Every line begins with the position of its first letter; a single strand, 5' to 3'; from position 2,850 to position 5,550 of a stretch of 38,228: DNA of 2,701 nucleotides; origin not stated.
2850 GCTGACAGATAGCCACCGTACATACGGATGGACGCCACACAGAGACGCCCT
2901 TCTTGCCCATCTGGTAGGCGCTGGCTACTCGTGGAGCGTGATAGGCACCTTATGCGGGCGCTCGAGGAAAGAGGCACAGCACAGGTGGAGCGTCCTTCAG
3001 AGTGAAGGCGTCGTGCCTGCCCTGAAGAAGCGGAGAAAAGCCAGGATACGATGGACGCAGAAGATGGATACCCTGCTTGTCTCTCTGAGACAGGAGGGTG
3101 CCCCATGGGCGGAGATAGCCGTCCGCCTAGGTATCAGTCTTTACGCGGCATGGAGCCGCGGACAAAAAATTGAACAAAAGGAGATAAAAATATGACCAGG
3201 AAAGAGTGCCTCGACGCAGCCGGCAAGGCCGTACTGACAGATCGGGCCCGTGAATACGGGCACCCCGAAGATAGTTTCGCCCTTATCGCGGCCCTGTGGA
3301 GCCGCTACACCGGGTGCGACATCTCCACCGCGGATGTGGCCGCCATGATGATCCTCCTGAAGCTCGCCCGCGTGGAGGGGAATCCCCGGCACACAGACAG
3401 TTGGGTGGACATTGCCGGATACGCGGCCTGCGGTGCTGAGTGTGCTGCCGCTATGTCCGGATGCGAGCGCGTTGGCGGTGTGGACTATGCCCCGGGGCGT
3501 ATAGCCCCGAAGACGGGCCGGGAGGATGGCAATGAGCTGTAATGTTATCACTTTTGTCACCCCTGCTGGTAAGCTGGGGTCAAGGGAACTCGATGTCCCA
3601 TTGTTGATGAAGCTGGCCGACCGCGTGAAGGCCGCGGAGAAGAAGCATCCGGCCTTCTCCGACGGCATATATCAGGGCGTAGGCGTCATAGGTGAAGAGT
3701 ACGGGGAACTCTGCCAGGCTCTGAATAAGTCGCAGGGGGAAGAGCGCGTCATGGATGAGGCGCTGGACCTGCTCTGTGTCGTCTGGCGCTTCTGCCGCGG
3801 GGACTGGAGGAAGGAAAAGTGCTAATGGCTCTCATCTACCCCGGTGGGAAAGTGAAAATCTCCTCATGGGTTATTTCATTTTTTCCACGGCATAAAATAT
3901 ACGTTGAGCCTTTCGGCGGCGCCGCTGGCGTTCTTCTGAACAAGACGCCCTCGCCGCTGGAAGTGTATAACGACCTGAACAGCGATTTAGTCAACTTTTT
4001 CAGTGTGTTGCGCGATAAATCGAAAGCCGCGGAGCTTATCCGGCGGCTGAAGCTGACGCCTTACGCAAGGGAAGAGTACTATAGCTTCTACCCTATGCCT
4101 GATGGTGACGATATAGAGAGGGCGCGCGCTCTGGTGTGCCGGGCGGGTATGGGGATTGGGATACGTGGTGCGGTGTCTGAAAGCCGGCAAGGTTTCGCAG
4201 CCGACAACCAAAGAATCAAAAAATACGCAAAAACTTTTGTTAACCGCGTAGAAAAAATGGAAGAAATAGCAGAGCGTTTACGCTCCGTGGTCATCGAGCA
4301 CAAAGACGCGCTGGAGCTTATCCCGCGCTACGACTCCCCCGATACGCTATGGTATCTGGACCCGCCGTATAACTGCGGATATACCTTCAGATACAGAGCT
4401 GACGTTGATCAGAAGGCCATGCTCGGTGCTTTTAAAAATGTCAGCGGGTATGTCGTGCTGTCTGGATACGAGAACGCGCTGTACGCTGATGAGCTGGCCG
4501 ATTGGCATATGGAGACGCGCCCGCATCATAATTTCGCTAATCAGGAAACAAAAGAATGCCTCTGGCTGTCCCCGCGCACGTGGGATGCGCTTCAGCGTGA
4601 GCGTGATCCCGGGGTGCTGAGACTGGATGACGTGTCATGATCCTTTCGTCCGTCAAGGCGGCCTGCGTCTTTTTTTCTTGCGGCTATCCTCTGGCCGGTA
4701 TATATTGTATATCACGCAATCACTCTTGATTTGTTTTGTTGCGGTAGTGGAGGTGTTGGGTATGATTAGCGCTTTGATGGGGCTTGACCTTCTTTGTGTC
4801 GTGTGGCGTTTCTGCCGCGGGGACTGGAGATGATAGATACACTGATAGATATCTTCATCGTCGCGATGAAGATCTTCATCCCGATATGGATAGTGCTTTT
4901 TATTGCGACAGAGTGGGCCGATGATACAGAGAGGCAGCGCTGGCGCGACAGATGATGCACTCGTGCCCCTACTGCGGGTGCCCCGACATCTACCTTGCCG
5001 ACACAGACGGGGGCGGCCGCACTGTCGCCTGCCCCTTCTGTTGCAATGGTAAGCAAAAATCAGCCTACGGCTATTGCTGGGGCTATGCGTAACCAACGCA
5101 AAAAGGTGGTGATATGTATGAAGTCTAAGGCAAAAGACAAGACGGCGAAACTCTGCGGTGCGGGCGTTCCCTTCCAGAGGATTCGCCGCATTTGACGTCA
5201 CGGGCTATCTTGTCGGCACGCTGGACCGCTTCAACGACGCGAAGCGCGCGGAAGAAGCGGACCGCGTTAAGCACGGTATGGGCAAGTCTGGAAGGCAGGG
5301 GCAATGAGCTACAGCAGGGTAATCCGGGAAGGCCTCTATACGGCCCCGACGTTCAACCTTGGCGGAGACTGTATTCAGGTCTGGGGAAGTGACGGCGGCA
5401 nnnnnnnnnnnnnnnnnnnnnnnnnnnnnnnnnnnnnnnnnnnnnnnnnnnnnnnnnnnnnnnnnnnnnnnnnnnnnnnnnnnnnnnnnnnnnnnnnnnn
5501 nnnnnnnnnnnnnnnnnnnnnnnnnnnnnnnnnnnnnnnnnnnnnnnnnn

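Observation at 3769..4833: Orphan Dam-family adenine methyltransferase inserted as a moron, bounded by 47-bp direct repeats that duplicate the 3' end of the upstream gene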

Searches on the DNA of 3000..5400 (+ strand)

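Call 4: search_dna_similar(query=window:3000-5400:+, collection=phages, mode=near, max_rows=30)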
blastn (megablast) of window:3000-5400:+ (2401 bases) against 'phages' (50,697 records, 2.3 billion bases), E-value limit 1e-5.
No match.

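Call 5: search_dna_similar(query=window:3000-5400:+, collection=ecoli_genomes, mode=near, max_rows=30)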
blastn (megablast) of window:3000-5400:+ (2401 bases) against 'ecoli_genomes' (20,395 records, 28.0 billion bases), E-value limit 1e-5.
No match.

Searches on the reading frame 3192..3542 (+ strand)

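Call 6: search_protein_families(library=pfam, proteins=[window:3192-3542:+], max_evalue=0.01)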
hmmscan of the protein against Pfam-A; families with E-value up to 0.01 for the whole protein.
window:3192-3542:+ (116 aa): 1 family
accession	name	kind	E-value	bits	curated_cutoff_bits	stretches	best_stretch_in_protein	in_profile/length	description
PF19905.4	DUF6378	-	3.2e-31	107.9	27.1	1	5-84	1-80/81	Domain of unknown function (DUF6378)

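Call 32: search_protein_families(library=phrogs, proteins=[window:3192-3539:+], max_evalue=0.001)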
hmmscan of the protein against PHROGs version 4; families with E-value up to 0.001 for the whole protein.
window:3192-3539:+ (116 aa): 8 families
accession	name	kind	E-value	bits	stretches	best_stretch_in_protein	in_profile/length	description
phrog_474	-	other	7.7e-36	125.4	1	1-91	127-217/274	phosphofructokinase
phrog_1167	-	other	2.1e-29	103.9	1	4-86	4-86/169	phosphofructokinase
phrog_6328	-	unknown function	5.1e-20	73.7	1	3-87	159-244/249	-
phrog_18396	-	unknown function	3.3e-17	64.4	1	3-86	157-246/248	-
phrog_6342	-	unknown function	3.3e-11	44.7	1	2-86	50-134/236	-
phrog_1597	-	unknown function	4.4e-11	44.5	1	17-83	112-178/189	-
phrog_17775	-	unknown function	0.00018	22.7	1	12-79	79-152/163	-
phrog_16943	-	unknown function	0.00095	20.1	0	13-79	6-78/166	-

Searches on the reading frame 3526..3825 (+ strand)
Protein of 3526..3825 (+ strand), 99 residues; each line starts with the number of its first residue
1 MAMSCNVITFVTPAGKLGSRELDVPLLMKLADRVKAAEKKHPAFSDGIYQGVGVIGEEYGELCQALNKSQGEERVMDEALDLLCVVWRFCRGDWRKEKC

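Call 6: search_protein_families(library=pfam, proteins=[window:3526-3825:+], max_evalue=0.01)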
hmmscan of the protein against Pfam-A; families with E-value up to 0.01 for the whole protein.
window:3526-3825:+ (99 aa): 1 family
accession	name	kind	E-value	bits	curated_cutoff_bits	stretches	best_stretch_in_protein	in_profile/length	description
PF01503.22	PRA-PH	-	0.0061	17.4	21.3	1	50-85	29-63/86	Phosphoribosyl-ATP pyrophosphohydrolase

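Call 9: find_related_loci(query=window:3526-3822:+, collection=viral_contigs, flank=5000)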
Query window:3526-3822:+ (99 aa) in viral_contigs; peptide patterns used: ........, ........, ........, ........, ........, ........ (x = any residue, [..] = any of these).
57 stretches matched a pattern; 36 encode a relative of the query (tblastn E <= 1e-3); 36 distinct loci.
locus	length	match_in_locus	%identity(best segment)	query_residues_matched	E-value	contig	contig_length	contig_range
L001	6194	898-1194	92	1-99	5e-60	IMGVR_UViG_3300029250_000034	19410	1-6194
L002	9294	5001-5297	91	1-99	4e-59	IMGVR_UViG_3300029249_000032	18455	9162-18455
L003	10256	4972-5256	81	1-99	7e-47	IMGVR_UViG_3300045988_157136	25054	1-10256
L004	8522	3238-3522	76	1-98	8e-45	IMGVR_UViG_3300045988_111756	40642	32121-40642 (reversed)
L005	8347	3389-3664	77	1-95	7e-44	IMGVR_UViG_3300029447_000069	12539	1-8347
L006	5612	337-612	77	1-95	7e-44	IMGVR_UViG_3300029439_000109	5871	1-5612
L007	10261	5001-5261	76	7-95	3e-41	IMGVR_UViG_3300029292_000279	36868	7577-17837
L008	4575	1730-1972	77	19-99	6e-40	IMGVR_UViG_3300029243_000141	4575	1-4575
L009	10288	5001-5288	66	3-98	4e-39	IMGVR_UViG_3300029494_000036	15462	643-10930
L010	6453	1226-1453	79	23-98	4e-38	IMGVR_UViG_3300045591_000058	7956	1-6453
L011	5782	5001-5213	84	27-99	7e-38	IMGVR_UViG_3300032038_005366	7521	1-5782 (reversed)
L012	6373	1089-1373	64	3-97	5e-38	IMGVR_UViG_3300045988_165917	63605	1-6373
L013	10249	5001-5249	70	9-95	2e-37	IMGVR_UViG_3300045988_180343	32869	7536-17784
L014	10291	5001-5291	62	1-97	1e-37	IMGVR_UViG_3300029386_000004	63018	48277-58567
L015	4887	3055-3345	62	1-97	1e-37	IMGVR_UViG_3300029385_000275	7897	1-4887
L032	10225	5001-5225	61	21-95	5e-27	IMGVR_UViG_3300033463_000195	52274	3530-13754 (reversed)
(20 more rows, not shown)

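Call 18: find_encoding_contigs(protein=window:3526-3825:+, flank=6000, max_places=10)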
Protein window:3526-3825:+ (99 aa): 1 contig read that carries it; 1 place shown.
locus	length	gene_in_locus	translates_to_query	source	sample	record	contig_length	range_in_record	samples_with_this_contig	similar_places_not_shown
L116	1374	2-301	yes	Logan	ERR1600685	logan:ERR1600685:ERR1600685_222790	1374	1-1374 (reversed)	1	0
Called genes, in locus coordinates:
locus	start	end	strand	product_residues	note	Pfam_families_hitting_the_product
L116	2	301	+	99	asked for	?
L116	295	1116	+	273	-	PF02086:MethyltransfD12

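Call 32: search_protein_families(library=phrogs, proteins=[window:3526-3822:+], max_evalue=0.001)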
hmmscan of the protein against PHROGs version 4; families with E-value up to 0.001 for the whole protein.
window:3526-3822:+ (99 aa): 1 family
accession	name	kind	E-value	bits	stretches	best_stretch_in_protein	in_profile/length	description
phrog_1247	-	other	0.0005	20.2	1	56-86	157-189/444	MazG-like pyrophosphatase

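Call 33: search_protein_families(library=ncbifam, proteins=[window:3526-3822:+], max_evalue=0.01)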
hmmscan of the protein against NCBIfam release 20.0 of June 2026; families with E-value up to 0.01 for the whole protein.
window:3526-3822:+ (99 aa): 0 families

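Call 34: find_related_loci(query=window:3526-3822:+, collection=genome_contigs, flank=4000)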
Query window:3526-3822:+ (99 aa) in genome_contigs; peptide patterns used: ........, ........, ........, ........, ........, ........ (x = any residue, [..] = any of these).
113 stretches matched a pattern; 3 encode a relative of the query (tblastn E <= 1e-3); 3 distinct loci.
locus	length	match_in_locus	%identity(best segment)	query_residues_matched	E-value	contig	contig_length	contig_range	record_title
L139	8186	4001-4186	37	33-88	1e-8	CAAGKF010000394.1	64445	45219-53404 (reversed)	MAG TPA_asm: Lachnospiraceae bacterium, isolate HGM12199, WGS project CAAGKF010000000 data, contig: SRS476292_7_k119_269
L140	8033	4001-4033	91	87-97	2e-5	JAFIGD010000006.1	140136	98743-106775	MAG: Verrucomicrobia bacterium isolate Super_Day4_Bin.15 NODE_35_length_140136_cov_46.571855, whole genome shotgun seque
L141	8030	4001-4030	90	86-95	3e-5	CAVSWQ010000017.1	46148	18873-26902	MAG: uncultured Acidobacteriota bacterium isolate MFD05684.bin.2.181 genome assembly, contig: contig_26221, whole genome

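Call 53: search_solved_structures(query=window:3526-3822:+, max_evalue=5, show_alignments=1)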
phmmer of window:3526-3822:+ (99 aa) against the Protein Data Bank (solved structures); distinct sequences matched with E-value up to 5: 4.
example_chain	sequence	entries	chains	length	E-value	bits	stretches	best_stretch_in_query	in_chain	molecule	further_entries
3ntk_A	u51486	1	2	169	0.07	16.5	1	4-46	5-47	Maternal protein tudor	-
3nth_A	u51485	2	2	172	0.071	16.5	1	4-46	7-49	Maternal protein tudor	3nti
4q5y_A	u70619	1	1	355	0.17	15.2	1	4-46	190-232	Maternal protein tudor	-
5mpo_A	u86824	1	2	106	1.2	12.5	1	18-67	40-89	Molybdopterin synthase sulfur carrier subunit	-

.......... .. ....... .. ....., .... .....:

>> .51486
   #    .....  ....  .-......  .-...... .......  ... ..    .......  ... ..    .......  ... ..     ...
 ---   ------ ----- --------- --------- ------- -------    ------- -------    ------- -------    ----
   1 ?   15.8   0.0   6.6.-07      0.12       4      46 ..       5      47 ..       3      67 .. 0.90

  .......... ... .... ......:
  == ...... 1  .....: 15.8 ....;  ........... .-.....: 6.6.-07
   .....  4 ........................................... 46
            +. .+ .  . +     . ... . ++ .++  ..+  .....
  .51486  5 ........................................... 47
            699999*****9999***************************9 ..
